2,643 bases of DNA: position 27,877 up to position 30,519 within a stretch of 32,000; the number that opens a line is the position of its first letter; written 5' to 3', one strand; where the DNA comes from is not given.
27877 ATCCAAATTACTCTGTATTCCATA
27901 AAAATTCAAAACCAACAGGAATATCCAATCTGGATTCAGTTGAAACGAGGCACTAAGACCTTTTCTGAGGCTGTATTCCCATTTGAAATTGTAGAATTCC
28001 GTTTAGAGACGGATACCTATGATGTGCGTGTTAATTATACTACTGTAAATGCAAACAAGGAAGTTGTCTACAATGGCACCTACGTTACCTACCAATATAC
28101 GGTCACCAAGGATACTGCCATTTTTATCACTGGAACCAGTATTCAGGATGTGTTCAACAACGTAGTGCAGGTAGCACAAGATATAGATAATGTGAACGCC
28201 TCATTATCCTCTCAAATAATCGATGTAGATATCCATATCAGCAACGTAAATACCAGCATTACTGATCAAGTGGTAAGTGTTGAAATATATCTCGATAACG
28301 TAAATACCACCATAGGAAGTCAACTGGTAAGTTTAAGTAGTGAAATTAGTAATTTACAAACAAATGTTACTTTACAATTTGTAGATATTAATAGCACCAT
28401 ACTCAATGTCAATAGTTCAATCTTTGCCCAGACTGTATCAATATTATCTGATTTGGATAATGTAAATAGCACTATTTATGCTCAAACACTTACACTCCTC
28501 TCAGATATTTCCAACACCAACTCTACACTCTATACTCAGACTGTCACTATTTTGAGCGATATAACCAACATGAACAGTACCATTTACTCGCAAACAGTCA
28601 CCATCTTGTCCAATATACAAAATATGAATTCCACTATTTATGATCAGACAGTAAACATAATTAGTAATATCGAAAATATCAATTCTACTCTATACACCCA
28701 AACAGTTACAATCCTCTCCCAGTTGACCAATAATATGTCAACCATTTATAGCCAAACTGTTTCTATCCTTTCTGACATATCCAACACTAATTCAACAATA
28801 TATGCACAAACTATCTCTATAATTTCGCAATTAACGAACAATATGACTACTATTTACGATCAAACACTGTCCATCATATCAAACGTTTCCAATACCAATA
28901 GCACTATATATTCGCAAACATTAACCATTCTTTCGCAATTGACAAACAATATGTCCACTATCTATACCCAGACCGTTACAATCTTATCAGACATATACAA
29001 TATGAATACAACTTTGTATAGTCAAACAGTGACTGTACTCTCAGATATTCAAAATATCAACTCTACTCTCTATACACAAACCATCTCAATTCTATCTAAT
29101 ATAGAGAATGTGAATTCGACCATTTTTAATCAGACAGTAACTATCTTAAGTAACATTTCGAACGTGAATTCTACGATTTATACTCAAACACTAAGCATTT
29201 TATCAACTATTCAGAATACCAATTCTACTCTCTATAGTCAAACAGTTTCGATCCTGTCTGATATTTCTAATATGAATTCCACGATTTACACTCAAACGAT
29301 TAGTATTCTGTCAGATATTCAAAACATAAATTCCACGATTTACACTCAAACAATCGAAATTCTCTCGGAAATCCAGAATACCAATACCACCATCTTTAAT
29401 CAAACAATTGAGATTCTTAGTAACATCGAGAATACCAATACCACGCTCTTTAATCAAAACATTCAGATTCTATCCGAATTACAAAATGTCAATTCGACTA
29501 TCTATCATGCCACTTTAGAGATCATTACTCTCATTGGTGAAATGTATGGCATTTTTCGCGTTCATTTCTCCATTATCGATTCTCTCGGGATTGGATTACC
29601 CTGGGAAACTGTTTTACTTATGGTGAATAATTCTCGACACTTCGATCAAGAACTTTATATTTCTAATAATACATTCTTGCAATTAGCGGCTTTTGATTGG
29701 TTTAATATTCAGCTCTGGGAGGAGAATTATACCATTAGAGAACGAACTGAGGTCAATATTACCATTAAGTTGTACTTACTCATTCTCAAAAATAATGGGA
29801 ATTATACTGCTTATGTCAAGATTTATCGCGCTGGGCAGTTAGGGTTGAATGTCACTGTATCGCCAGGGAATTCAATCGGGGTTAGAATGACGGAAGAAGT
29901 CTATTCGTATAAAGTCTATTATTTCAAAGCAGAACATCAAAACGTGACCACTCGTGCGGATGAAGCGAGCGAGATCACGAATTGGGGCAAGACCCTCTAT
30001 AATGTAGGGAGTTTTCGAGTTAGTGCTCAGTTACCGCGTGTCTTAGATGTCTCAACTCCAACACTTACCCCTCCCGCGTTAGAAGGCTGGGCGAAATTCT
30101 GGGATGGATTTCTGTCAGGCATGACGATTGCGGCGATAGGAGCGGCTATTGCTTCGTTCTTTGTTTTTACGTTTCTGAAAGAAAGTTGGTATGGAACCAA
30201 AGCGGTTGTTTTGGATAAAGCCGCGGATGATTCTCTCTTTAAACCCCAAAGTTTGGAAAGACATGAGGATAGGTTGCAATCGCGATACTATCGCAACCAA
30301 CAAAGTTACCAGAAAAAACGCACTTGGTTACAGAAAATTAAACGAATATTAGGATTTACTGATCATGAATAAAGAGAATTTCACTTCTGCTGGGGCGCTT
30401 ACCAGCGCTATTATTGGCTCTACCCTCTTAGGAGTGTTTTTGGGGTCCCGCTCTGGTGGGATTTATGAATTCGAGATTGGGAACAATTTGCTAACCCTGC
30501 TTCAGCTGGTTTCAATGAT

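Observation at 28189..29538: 25 x 18-residue sequon-bearing repeats: a straight glycosylated stalk of about 67 nm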

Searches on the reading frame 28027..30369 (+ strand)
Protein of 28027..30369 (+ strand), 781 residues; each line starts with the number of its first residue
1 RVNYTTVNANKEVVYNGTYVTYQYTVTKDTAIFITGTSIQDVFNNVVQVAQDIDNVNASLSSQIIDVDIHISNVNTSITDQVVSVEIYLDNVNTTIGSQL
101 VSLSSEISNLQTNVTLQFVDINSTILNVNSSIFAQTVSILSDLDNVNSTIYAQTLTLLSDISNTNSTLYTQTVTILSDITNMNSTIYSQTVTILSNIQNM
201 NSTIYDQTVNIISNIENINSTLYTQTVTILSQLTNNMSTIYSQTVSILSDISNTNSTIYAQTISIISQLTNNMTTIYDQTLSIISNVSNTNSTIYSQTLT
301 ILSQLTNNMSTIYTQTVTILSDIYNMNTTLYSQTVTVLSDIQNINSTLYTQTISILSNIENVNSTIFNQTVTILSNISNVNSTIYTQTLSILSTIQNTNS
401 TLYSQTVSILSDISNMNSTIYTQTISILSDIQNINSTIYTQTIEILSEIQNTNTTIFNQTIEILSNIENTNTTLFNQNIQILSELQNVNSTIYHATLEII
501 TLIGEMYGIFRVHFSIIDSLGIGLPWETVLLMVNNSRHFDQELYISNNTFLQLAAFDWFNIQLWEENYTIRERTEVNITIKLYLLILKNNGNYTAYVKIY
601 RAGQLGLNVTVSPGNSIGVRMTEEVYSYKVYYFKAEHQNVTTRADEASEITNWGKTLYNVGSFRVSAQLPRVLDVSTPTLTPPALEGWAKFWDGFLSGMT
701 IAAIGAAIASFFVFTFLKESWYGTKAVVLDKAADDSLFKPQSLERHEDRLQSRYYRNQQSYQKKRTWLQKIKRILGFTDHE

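Call 26: predict_structure(alignment_id=A1)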
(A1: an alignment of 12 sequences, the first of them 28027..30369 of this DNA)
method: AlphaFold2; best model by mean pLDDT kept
length: 781 residues; sequences in the alignment: 12
mean_pLDDT: 55.7   pTM: 0.35
mean pLDDT of the five models: 55.7, 52.7, 49.2, 45.8, 44.4
residues with pLDDT >= 90: 9; 70-90: 133; 50-70: 372; < 50: 267
segments of 3 or more residues with pLDDT < 50: 1-39, 54-122, 129-131, 453-457, 459-462, 469-480, 482-507, 636-645, 651-688, 719-745
pLDDT, mean of each block of 10 residues (from residue 1): 30 35 34 45 51 38 27 29 26 30 40 42 49 49 55 56 56 58 58 60 62 62 67 62 68 65 65 59 61 65 60 60 57 60 56 58 53 59 56 58 57 58 54 54 51 48 49 46 45 41 50 84 76 86 84 86 89 85 72 74 74 74 73 53 49 46 29 27 43 65 70 61 41 36 50 53 71 60 32
secondary structure, 60 per line:
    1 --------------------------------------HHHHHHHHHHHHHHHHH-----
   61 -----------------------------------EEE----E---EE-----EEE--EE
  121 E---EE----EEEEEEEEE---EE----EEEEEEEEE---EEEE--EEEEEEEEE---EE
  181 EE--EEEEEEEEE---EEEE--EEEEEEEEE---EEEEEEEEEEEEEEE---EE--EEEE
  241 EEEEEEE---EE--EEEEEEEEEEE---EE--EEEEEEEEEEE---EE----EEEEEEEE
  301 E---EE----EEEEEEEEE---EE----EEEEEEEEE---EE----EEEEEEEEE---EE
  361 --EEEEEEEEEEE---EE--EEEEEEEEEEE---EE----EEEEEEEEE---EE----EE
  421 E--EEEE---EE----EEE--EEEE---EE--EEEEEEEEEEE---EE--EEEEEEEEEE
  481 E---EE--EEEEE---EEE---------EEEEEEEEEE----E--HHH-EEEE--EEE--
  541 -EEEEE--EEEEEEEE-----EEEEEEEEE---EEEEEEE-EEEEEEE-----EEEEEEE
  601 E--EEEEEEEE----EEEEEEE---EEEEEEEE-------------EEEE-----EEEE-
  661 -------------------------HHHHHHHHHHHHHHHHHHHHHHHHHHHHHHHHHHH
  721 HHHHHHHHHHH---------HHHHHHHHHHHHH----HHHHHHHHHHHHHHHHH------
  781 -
elements in order (helices of 4 or more, strands of 3 or more residues): H39-55 E96-98 E114-116 E119-121 E131-139 E149-157 E161-164 E167-175 E179-182 E185-193 E197-200 E203-211 E215-229 E237-247 E255-265 E273-283 E293-301 E311-319 E329-337 E347-355 E363-373 E381-391 E401-409 E419-421 E424-427 E437-439 E442-445 E453-463 E471-481 E489-493 E497-499 E509-518 E530-533 E536-538 E542-546 E549-556 E562-570 E574-580 E582-588 E594-601 E604-611 E616-622 E626-633 E647-650 E656-659 H686-731 H741-753 H758-774

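Call 31: fold_search(model_id=the predicted structure, library=pdb)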
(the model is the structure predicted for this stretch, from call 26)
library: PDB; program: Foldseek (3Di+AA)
matches with E <= 10: 500; with E <= 0.001: 3
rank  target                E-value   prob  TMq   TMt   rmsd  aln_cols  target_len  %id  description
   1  6fwv_A                1.5e-04  1.00  0.09  0.14  11.3       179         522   10  The Bacillus anthracis TIE protein (released 2018-08-08)
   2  6fwv_B                1.7e-04  1.00  0.09  0.14  11.7       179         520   10  The Bacillus anthracis TIE protein (released 2018-08-08)
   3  4oq1                  2.7e-04  1.00  0.12  0.22  10.1       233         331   10  Structure of the Streptococcal ancillary pilin (released 2014-04-23)
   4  8qox_B                2.1e-03  0.97  0.08  0.13  54.9       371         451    8  Two-component assembly of SlaA and SlaB S-layer proteins of Sulfolobus acidocaldarius (released 2024-02-21)
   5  5xyr                  6.6e-03  1.00  0.11  0.07   9.8       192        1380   11  Crystal structure of a serine protease from Streptococcus species (released 2018-08-08)
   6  6fb3_A                9.6e-03  0.97  0.07  0.03  16.3       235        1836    5  Teneurin 2 Partial Extracellular Domain (released 2018-03-28)
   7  8r54_A                1.0e-02  0.99  0.08  0.03  16.6       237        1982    7  Mouse teneurin-3 non-compact subunit - A0B0 isoform (released 2024-05-08)
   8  5xya                  1.2e-02  0.99  0.10  0.07   9.8       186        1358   11  Crystal structure of a serine protease from Streptococcus species (released 2018-08-08)
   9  2x9x                  1.3e-02  0.97  0.08  0.14  16.1       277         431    8  STRUCTURE OF THE PILUS BACKBONE (RRGB) FROM STREPTOCOCCUS PNEUMONIAE (released 2010-06-30)
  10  4eiu                  1.3e-02  0.99  0.09  0.25  15.3       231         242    8  Crystal structure of a DUF3823 family protein (BACUNI_03093) from Bacteroides uniformis ATCC 8492 at 1.90 A resolution (released 2012-05-30)
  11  4fxt_N                1.3e-02  1.00  0.09  0.30  12.5       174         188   11  Crystal structure of a DUF3823 family protein (BACOVA_02663) from Bacteroides ovatus ATCC 8483 at 2.77 A resolution (released 2012-07-25)
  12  4yok                  1.3e-02  1.00  0.10  0.31  11.1       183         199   11  Crystal structure of a DUF3823 family protein (PARMER_04126) from Parabacteroides merdae ATCC 43184 at 1.80 A resolution (released 2015-03-25)
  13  8fia_A                1.4e-02  0.98  0.08  0.04  16.7       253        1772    8  The structure of fly Teneurin self assembly (released 2023-05-03)
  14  2zyh_A                1.7e-02  0.75  0.07  0.12  20.0       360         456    9  mutant A. Fulgidus lipase S136A complexed with fatty acid fragment (released 2009-06-16)
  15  9ijj_h                1.7e-02  0.33  0.06  0.04  21.9       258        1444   10  In situ structure of the central apparatus in mouse sperm axoneme. (released 2025-06-04)
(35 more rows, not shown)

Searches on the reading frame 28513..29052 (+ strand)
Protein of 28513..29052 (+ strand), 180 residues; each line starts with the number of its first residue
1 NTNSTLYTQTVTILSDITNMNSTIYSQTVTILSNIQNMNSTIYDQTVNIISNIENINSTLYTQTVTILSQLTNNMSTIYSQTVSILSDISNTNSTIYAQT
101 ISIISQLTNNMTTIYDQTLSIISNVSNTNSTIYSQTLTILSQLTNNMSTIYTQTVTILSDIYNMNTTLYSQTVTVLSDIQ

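Call 56: predict_structure(alignment_id=A3)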
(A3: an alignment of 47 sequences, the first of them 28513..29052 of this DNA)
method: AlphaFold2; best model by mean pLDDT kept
length: 180 residues; sequences in the alignment: 47
mean_pLDDT: 95.9   pTM: 0.85
mean pLDDT of the five models: 95.9, 55.2, 50.4, 37.6, 35.2
residues with pLDDT >= 90: 179; 70-90: 1; 50-70: 0; < 50: 0
segments of 3 or more residues with pLDDT < 50: none
pLDDT, mean of each block of 10 residues (from residue 1): 94 94 94 95 96 96 95 97 96 97 97 97 97 97 97 95 96 95
secondary structure, 60 per line:
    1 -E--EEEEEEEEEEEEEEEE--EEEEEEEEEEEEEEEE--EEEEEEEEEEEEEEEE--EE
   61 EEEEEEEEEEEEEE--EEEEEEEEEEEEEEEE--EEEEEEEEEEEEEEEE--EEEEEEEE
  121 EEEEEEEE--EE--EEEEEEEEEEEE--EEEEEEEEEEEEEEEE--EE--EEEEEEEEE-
elements in order: E5-20 E23-38 E41-56 E59-74 E77-92 E95-110 E113-128 E135-146 E149-164 E171-179

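Call 59: fold_search(model_id=the predicted structure, library=pdb)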
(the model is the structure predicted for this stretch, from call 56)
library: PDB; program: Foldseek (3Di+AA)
matches with E <= 10: 430; with E <= 0.001: 1
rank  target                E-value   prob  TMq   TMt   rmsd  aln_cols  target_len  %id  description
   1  9u4u_A                1.7e-04  0.04  0.11  0.11  18.4       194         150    9  Structure of the functional amyloid FapC from Pseudomonas sp.UK4 (released 2025-08-06)
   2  5awf_A                2.7e-03  0.09  0.22  0.14  18.2       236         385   10  Crystal structure of SufB-SufC-SufD complex from Escherichia coli (released 2015-11-11)
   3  7muq_AM               9.4e-03  0.02  0.10  0.09  20.0       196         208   11  Reconstruction of the Legionella pneumophila Dot/Icm T4SS 3DVA Map 1 (released 2021-10-06)
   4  5awf_E                1.0e-02  0.06  0.21  0.12  19.4       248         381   10  Crystal structure of SufB-SufC-SufD complex from Escherichia coli (released 2015-11-11)
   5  4wa0                  1.3e-02  0.01  0.09  0.06  24.0       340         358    9  The structure of a possible adhesin C-terminal domain from Caldicellulosiruptor kronotskyensis (released 2015-03-04)
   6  4opw_B                1.7e-02  0.04  0.16  0.13  19.0       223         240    7  Crystal structure of a putative adhesin (PARMER_02777) from Parabacteroides merdae ATCC 43184 at 1.75 A resolution (released 2014-04-02)
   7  6n2b_A                1.8e-02  0.03  0.14  0.10  19.3       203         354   10  The Crystal Structure of Caldicellulosiruptor kristjanssonii Tapirin C-terminal domain (released 2018-12-19)
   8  3jx8_D                2.8e-02  0.04  0.19  0.15  19.3       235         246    6  Crystal structure of Putative lipid binding protein (YP_001304415.1) from Parabacteroides distasonis ATCC 8503 at 2.16 (released 2009-11-10)
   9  2oi6_A                3.3e-02  0.01  0.07  0.06  19.8       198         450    4  E. coli GlmU- Complex with UDP-GlcNAc, CoA and GlcN-1-PO4 (released 2007-06-19)
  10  4opw_A                3.6e-02  0.04  0.17  0.14  19.4       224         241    9  Crystal structure of a putative adhesin (PARMER_02777) from Parabacteroides merdae ATCC 43184 at 1.75 A resolution (released 2014-04-02)
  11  2wle_C                3.9e-02  0.01  0.10  0.08  18.5       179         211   13  Crystallographic analysis of the polysialic acid O-acetyltransferase OatWY (released 2009-06-30)
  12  6n2c_A                3.9e-02  0.01  0.11  0.07  19.5       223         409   13  The Crystal Structure of Caldicellulosiruptor hydrothermalis Tapirin C-terminal domain (released 2018-12-19)
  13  5olp_A                5.4e-02  0.02  0.18  0.09  20.3       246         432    6  Galacturonidase (released 2017-11-29)
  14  7xze_A                7.0e-02  0.01  0.11  0.05  22.8       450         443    9  Mutant (H176A) of the N-terminal domain of fucoidan lyase FdlA (released 2022-09-28)
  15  5awg_B                7.6e-02  0.01  0.13  0.08  19.6       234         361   10  Crystal structure of Hg-bound SufB-SufC-SufD complex from Escherichia coli (released 2015-11-11)
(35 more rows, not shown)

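Call 61: search_solved_structures(query=A3, max_evalue=10, show_alignments=3)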
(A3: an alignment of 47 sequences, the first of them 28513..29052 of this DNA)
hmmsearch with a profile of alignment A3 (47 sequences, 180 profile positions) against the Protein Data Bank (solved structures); distinct sequences matched with E-value up to 10: 116 (the best 60 are shown).
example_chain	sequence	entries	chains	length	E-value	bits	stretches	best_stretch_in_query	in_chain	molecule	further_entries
3m6s_B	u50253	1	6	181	0.0017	20.8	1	127-175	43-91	Hemagglutinin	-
4ju0_B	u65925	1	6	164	0.0027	20.1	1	127-175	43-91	Hemagglutinin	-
4jtv_B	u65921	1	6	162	0.0027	20.1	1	127-175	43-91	Hemagglutinin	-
4jtx_B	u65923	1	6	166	0.0028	20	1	127-175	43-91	Hemagglutinin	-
9n5z_F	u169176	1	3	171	0.0033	19.8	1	127-175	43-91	Hemagglutinin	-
3ztn_B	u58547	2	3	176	0.0034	19.8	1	127-175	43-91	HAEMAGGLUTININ | Hemagglutinin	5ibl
3lzg_B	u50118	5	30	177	0.0034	19.8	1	127-175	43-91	Hemagglutinin, HA2 SUBUNIT | Hemagglutinin HA2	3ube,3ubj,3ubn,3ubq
3al4_B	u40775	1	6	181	0.0036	19.7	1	127-175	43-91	Hemagglutinin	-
4eda_B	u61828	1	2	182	0.0037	19.6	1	127-175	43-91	Hemagglutinin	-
5gjs_B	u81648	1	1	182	0.0037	19.6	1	127-175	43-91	Hemagglutinin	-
7t3d_B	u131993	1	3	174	0.0041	19.5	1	127-175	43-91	Hemagglutinin HA2 chain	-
9c0x_B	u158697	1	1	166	0.0045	19.4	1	130-175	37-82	Hemagglutinin HA2 subunit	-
9mtg_B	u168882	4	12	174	0.005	19.2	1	127-175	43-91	Hemagglutinin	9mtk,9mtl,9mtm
7x6o_B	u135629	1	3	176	0.0052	19.2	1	127-175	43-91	Hemagglutinin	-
8txm_B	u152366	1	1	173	0.0056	19.1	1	130-175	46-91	Hemagglutinin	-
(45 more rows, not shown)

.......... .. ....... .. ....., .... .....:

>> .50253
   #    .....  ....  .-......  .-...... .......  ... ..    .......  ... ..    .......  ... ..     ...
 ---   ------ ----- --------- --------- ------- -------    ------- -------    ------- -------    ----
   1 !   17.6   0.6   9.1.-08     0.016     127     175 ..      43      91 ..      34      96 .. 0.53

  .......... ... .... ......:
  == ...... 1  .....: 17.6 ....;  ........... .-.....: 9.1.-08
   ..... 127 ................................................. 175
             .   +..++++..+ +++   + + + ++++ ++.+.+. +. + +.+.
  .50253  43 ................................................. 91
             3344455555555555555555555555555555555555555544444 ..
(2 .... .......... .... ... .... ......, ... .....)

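Call 77: search_protein_families(library=pfam, alignment_id=A3, max_evalue=10)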
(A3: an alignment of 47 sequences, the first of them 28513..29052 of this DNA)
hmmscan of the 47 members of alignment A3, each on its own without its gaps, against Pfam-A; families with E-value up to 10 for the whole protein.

A. member 1, window:28513-29052:+ (180 aa): 20 families
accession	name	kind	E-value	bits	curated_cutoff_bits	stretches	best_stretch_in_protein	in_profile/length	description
PF23216.1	WH_CYT4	-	0.0069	17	27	0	137-164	5-32/97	Mitochondrial protein cyt-4, winged helix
PF16746.10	BAR_3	-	0.016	15.3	31.7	1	35-106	156-227/235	BAR domain of APPL family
PF21037.2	CCDC138_cc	-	0.019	15.4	27.1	0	86-109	24-47/59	Coiled-coil-domain-containing protein 138, coiled-coil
PF04513.17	Baculo_PEP_C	-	0.02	15.4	38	1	71-170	18-110/140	Baculovirus polyhedron envelope protein, PEP, C terminus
PF22636.2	FlK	-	0.025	15.2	27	1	15-57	49-91/103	Fluoroacetyl-CoA-specific thioesterase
PF17537.7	DUF5455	-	0.082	13.9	25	2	6-35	43-72/102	Family of unknown function (DUF5455)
PF16632.10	Caskin-tail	-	0.1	13.5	35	0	7-20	37-50/63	C-terminal region of Caskin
PF04803.17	Cor1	-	0.12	13.1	32.1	1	52-138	35-120/132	Cor1/Xlr/Xmr conserved region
PF21182.2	FOG1-like_PR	-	0.13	12.7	27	0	114-147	59-92/97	Zinc finger protein ZFPM1-like, PR domain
PF04108.17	ATG17_like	-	0.2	11.5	43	1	12-167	127-303/355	Autophagy protein ATG17-like domain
PF14935.11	TMEM138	-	0.21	12.7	27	2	103-153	45-95/119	Transmembrane protein 138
PF20572.3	DUF6781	-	0.28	11.5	27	1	13-102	115-201/213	Family of unknown function (DUF6781)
PF23309.1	DUF7083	-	0.31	11.6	27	1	35-72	50-87/90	Domain of unknown function (DUF7083)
PF07464.16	ApoLp-III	-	0.48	11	36.3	1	29-161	16-139/146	Apolipophorin-III precursor (apoLp-III)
PF01594.21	AI-2E_transport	-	0.77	9.3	34.3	1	95-176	70-151/327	AI-2E family transporter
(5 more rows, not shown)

B. families by the number of members that match (of 47 scanned): 310 families (the first 25 are shown)
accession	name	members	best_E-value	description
PF04513.17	Baculo_PEP_C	31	1.6e-07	Baculovirus polyhedron envelope protein, PEP, C terminus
PF06705.16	SF-assemblin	30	1.6e-07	SF-assemblin/beta giardin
PF07889.17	DUF1664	24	3.3e-06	Protein of unknown function (DUF1664)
PF04108.17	ATG17_like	22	0.0022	Autophagy protein ATG17-like domain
PF24564.1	DUF7605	16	0.0085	Domain of unknown function (DUF7605)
PF21037.2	CCDC138_cc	14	0.0017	Coiled-coil-domain-containing protein 138, coiled-coil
PF25060.1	ARM_TT21_2nd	12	1.6e-06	Tetratricopeptide repeat protein 21 second ARM domain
PF09769.14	ApoO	11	0.0029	Apolipoprotein O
PF10372.14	CdaS_N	10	0.00015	Diadenylate cyclase CdaS, N-terminal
PF07464.16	ApoLp-III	10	0.0047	Apolipophorin-III precursor (apoLp-III)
PF20744.3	gp37_trimer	9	0.00024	Tail fibre protein gp37 trimerization region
PF20741.3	GKRP-like_C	8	3.2e-05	C-terminal lid domain of glucokinase regulatory protein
PF07352.17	Phage_Mu_Gam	8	0.055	Bacteriophage Mu Gam like protein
PF12731.12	Mating_N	7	0.012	Mating-type protein beta 1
PF07199.16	DUF1411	7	0.13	Protein of unknown function (DUF1411)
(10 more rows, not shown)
